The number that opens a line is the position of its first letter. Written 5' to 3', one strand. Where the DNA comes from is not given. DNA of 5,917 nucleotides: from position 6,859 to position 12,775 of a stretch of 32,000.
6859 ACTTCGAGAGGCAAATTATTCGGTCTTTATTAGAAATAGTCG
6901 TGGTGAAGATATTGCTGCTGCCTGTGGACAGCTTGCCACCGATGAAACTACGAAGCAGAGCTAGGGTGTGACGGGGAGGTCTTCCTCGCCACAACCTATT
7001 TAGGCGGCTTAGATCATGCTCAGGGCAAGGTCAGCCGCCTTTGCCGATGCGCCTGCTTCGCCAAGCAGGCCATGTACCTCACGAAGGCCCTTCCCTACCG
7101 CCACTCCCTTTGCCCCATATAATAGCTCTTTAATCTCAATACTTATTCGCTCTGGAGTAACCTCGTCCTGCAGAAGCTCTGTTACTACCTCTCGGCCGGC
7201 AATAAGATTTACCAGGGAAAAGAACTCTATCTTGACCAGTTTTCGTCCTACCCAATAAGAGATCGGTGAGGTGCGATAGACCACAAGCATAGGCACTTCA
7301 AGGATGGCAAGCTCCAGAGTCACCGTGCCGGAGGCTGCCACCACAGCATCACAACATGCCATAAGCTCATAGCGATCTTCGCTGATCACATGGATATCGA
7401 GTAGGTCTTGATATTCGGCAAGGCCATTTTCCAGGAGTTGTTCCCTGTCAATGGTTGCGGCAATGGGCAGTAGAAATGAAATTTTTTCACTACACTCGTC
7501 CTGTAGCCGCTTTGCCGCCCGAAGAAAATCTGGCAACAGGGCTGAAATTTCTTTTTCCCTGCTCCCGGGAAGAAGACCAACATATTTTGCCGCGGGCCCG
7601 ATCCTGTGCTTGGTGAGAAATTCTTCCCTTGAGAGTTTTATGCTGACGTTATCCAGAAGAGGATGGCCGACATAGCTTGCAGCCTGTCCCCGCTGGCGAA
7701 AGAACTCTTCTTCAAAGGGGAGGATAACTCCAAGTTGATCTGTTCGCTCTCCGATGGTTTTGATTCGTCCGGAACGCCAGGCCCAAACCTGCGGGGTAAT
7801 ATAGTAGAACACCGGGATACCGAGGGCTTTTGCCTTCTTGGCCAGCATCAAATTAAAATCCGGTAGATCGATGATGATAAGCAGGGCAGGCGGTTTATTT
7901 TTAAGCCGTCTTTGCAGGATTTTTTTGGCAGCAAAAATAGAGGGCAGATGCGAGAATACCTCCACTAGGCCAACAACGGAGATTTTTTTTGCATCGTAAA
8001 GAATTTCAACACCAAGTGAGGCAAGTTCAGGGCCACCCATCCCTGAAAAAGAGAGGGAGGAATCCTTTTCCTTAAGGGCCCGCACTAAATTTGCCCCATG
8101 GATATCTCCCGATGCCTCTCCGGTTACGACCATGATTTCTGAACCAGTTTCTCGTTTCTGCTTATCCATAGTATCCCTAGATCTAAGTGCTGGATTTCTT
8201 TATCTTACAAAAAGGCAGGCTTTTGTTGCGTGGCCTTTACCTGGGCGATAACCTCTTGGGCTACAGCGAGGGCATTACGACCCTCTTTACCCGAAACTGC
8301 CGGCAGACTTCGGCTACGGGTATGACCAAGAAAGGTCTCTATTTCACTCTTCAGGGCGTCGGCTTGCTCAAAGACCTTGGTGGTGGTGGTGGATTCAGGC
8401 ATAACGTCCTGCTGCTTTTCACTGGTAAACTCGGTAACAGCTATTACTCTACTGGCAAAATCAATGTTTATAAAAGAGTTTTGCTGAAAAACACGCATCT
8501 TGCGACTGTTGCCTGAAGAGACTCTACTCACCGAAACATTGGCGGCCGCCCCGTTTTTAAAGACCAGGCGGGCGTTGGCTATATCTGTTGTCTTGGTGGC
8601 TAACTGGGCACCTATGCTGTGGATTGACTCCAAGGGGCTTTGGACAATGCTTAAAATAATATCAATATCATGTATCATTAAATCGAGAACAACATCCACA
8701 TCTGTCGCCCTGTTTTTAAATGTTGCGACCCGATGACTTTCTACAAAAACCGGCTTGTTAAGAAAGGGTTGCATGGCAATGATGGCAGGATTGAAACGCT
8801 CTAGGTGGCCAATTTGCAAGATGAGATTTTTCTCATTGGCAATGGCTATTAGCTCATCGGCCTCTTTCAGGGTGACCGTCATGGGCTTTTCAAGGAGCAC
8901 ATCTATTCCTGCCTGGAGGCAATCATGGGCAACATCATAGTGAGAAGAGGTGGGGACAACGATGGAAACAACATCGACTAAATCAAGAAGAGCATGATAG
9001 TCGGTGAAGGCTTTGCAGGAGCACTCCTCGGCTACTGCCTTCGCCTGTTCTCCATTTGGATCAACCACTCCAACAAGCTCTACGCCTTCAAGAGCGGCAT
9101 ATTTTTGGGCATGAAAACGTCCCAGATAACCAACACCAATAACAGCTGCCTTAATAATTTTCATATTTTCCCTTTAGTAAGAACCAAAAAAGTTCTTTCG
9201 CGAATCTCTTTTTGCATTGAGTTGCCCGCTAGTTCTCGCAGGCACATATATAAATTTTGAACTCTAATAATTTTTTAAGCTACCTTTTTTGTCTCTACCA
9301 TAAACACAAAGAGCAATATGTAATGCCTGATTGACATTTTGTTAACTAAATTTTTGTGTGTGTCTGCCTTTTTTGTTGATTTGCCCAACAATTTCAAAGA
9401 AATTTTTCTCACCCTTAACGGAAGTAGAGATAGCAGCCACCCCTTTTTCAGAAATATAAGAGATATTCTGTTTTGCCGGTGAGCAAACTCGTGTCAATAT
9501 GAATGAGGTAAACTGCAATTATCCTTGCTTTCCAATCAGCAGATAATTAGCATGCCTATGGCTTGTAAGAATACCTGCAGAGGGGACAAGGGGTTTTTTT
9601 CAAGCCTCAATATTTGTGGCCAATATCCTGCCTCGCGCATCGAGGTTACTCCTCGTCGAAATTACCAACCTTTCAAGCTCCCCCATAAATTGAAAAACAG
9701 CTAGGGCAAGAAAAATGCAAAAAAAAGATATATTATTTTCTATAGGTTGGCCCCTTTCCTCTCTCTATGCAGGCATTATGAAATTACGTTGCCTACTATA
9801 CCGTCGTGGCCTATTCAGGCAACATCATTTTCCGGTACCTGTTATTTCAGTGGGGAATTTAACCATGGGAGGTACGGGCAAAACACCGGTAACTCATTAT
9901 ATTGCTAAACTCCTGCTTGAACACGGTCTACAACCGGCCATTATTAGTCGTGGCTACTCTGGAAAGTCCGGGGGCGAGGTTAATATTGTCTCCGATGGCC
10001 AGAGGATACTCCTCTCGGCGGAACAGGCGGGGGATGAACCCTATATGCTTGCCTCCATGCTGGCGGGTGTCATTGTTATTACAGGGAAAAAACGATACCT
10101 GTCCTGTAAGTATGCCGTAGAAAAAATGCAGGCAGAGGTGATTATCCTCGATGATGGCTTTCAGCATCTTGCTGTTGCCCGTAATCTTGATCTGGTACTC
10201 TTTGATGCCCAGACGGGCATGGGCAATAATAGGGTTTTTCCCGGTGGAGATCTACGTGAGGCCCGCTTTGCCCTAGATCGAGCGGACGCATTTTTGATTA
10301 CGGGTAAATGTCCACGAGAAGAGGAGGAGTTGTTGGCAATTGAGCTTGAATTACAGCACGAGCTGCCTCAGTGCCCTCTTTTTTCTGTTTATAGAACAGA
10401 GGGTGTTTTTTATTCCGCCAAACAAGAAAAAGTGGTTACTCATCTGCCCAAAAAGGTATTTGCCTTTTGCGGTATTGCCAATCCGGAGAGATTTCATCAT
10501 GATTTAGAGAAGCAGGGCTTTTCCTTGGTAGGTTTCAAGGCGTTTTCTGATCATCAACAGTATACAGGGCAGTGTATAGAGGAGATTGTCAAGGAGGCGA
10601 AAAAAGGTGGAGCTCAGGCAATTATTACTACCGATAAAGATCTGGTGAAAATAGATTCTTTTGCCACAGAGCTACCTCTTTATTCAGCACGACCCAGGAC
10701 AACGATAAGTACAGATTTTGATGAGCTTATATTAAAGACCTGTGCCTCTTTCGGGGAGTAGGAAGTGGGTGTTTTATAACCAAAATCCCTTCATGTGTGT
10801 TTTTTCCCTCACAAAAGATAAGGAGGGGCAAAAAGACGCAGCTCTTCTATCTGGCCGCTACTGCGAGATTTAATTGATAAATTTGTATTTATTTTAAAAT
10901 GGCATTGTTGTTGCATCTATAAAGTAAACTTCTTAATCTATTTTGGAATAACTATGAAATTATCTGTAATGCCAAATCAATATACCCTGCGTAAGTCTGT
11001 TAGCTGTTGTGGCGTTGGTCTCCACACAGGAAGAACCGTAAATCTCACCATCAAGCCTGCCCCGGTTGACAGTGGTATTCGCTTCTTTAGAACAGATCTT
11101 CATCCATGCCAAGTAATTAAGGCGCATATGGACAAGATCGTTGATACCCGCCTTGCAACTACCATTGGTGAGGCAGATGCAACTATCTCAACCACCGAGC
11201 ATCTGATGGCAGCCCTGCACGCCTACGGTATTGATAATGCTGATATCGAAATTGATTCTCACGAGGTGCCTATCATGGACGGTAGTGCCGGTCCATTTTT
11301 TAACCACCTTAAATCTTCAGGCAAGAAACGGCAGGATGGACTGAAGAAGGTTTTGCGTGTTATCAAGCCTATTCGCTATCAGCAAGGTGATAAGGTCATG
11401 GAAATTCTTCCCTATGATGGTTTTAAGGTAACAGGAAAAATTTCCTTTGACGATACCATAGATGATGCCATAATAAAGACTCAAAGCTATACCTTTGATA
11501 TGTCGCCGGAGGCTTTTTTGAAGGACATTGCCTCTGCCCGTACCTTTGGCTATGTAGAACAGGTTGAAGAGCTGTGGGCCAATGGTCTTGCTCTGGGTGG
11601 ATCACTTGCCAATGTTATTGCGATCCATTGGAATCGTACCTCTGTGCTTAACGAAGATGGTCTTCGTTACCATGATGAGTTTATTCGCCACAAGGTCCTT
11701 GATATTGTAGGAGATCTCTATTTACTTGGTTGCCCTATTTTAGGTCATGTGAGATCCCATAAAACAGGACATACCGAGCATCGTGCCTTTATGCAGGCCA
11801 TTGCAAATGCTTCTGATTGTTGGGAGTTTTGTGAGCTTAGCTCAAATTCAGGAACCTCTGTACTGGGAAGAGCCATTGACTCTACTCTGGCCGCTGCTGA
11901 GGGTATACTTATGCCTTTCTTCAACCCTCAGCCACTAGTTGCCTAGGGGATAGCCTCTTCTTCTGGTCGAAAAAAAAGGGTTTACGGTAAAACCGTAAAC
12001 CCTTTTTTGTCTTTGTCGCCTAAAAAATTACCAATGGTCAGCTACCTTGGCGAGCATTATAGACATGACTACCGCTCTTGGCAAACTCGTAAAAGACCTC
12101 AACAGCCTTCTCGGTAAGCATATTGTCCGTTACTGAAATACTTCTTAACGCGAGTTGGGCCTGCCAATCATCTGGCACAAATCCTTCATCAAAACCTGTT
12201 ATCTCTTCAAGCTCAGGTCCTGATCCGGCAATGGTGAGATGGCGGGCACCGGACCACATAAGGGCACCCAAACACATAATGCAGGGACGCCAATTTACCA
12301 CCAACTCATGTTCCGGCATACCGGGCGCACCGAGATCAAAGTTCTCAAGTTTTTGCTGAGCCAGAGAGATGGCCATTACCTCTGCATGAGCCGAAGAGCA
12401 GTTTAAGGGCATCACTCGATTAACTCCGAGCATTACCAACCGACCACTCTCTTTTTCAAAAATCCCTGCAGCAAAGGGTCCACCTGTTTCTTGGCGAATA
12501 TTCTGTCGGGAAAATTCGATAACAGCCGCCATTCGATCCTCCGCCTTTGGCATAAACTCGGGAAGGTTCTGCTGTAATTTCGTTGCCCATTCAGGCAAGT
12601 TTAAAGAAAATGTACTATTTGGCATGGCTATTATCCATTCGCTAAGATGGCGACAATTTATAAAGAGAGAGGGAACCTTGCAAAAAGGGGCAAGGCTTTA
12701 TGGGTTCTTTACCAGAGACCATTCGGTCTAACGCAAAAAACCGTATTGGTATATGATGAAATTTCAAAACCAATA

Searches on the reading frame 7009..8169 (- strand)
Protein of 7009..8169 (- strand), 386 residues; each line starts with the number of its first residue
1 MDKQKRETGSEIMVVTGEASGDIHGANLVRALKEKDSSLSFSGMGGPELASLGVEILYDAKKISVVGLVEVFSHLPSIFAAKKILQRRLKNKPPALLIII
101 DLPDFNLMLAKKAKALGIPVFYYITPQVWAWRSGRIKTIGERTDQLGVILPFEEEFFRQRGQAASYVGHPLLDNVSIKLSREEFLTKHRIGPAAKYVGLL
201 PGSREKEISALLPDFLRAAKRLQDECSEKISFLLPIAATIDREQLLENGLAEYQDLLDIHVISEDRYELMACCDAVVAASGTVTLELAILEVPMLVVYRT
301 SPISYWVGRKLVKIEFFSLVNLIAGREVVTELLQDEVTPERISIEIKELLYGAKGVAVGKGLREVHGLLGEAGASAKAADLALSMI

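Call 9: search_protein_families(library=pfam, proteins=[window:7009-8169:-], max_evalue=0.001)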
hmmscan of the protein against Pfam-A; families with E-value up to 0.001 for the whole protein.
window:7009-8169:- (386 aa): 2 families
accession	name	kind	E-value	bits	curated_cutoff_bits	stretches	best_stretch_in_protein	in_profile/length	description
PF02684.21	LpxB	-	8.8e-102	341.2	22.6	1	12-353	1-342/374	Lipid-A-disaccharide synthetase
PF02350.25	Epimerase_2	-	0.00075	18.9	30.6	0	166-297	149-284/347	UDP-N-acetylglucosamine 2-epimerase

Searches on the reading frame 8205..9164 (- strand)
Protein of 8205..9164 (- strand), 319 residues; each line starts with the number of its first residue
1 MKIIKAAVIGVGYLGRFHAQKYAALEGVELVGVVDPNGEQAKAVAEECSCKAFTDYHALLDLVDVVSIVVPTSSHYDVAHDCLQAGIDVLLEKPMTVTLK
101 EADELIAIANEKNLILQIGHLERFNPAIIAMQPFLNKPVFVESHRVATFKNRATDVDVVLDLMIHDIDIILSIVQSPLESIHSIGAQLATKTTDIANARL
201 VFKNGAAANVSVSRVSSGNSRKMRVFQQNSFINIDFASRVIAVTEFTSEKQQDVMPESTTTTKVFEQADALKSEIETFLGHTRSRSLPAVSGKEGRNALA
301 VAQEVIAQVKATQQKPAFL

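Call 9: search_protein_families(library=pfam, proteins=[window:8205-9164:-], max_evalue=0.001)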
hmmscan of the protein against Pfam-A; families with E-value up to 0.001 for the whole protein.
window:8205-9164:- (319 aa): 3 families
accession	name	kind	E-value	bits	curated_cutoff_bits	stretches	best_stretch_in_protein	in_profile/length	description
PF01408.29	GFO_IDH_MocA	-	1.7e-33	116.3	24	1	4-120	1-120/120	Oxidoreductase family, NAD-binding Rossmann fold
PF22725.1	GFO_IDH_MocA_C3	-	1e-09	38.9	27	1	149-226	36-117/124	GFO/IDH/MocA C-terminal domain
PF02894.22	GFO_IDH_MocA_C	-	0.00011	22.5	22.9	1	158-309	42-210/218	Oxidoreductase family, C-terminal alpha/beta domain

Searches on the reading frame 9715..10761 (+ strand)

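Call 9: search_protein_families(library=pfam, proteins=[window:9715-10761:+], max_evalue=0.001)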
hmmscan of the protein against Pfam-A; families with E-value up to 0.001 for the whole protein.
window:9715-10761:+ (348 aa): 1 family
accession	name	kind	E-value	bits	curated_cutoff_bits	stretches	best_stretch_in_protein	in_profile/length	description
PF02606.20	LpxK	-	1.9e-96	323.5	27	1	11-342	5-326/328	Tetraacyldisaccharide-1-P 4'-kinase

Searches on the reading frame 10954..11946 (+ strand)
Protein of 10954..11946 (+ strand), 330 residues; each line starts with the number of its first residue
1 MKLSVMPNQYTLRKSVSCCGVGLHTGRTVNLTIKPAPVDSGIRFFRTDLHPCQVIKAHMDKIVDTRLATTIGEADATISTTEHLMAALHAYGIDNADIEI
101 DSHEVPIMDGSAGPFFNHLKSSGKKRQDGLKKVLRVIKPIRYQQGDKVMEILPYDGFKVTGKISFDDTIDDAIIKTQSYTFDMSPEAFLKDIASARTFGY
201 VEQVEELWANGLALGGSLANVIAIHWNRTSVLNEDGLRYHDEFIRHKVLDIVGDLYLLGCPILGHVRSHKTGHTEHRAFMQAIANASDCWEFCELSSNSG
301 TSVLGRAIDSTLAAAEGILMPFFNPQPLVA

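Call 9: search_protein_families(library=pfam, proteins=[window:10954-11946:+], max_evalue=0.001)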
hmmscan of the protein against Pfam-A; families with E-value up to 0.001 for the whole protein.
window:10954-11946:+ (330 aa): 1 family
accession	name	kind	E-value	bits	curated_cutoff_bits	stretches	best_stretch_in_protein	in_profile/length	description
PF03331.19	LpxC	-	2e-99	332.9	27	1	9-284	1-267/268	UDP-3-O-acyl N-acetylglycosamine deacetylase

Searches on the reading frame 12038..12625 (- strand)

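Call 9: search_protein_families(library=pfam, proteins=[window:12038-12625:-], max_evalue=0.001)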
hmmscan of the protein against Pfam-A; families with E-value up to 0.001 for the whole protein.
window:12038-12625:- (195 aa): 2 families
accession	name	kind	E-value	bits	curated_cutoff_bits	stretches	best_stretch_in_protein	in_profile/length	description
PF00383.29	dCMP_cyt_deam_1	-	2.6e-11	43.7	25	1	28-131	4-99/102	Cytidine and deoxycytidylate deaminase zinc-binding region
PF14437.12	MafB19-deam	-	5.6e-05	23.5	27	1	61-135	33-102/142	MafB19-like deaminase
